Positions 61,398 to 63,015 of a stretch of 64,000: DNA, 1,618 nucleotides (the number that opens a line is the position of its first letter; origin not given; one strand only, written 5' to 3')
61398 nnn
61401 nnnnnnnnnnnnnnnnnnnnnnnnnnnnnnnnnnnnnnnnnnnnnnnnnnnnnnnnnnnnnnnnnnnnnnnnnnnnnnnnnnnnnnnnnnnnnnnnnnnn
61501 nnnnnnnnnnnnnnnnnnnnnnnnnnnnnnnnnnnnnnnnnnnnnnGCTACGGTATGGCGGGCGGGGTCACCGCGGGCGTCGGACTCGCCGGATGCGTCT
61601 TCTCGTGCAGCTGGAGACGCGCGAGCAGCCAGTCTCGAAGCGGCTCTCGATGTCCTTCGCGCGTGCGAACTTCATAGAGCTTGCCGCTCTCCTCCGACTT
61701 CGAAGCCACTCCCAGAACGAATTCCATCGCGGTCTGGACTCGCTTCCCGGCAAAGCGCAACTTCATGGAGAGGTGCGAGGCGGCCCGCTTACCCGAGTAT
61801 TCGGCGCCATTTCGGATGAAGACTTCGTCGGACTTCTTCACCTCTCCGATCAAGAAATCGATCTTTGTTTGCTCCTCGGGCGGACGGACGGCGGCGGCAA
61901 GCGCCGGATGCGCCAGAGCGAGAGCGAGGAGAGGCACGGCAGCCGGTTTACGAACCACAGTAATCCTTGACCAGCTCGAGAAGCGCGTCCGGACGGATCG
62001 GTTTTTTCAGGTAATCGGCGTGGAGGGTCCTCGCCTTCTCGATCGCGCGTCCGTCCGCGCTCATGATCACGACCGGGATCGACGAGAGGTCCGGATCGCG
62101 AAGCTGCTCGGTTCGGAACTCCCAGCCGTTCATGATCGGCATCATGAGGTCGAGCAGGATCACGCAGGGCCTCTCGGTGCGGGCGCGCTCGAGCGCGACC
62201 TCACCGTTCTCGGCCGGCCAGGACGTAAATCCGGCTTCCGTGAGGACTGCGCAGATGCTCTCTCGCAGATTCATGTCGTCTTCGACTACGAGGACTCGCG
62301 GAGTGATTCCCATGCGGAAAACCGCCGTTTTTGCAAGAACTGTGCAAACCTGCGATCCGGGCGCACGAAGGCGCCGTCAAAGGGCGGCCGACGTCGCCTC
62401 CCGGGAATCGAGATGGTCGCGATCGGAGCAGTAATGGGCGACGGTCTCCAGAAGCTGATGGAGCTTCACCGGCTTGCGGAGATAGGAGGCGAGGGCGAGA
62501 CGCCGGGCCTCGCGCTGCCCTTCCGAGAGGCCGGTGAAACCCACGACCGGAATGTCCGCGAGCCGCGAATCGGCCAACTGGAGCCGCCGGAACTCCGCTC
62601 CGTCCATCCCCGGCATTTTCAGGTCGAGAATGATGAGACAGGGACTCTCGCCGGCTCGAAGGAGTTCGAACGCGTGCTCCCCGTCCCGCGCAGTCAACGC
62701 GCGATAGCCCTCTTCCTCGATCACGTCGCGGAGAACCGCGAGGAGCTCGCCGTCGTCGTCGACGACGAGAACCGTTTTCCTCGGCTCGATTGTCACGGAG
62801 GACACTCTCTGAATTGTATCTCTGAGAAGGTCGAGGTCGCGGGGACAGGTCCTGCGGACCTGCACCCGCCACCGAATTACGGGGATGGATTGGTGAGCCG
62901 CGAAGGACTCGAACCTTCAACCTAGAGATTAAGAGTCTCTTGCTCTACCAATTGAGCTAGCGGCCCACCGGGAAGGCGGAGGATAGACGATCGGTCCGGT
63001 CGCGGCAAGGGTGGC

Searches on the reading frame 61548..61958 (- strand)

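Call 31: search_protein_families(library=pfam, proteins=[window:61548-61958:-], max_evalue=0.001)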
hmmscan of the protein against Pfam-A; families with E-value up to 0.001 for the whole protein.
window:61548-61958:- (136 aa): 1 family
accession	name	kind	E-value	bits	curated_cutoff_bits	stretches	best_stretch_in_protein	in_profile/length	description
PF17263.7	DUF5329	-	1.1e-21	77.4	27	1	28-116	2-92/95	Family of unknown function (DUF5329)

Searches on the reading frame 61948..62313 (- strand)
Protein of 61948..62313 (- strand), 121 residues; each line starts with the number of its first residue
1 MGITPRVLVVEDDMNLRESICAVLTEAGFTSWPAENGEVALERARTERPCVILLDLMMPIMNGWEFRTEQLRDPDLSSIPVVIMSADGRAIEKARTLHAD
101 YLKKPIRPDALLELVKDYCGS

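Call 31: search_protein_families(library=pfam, proteins=[window:61948-62313:-], max_evalue=0.001)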
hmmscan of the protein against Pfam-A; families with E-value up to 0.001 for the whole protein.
window:61948-62313:- (121 aa): 1 family
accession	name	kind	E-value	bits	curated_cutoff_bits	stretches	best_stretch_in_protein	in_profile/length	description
PF00072.30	Response_reg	-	6.2e-18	65.4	30.2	1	7-115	1-110/111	Response regulator receiver domain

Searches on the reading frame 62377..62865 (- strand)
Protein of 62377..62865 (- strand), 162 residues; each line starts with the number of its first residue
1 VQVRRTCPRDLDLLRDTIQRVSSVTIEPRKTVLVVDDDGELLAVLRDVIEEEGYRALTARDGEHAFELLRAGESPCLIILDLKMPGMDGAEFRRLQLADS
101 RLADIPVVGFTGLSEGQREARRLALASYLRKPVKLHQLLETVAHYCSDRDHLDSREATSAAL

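Call 31: search_protein_families(library=pfam, proteins=[window:62377-62865:-], max_evalue=0.001)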
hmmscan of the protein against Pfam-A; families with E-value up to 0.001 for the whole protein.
window:62377-62865:- (162 aa): 1 family
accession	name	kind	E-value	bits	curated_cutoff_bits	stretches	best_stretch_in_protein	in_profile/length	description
PF00072.30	Response_reg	-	2.6e-17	63.5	30.2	1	32-142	1-110/111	Response regulator receiver domain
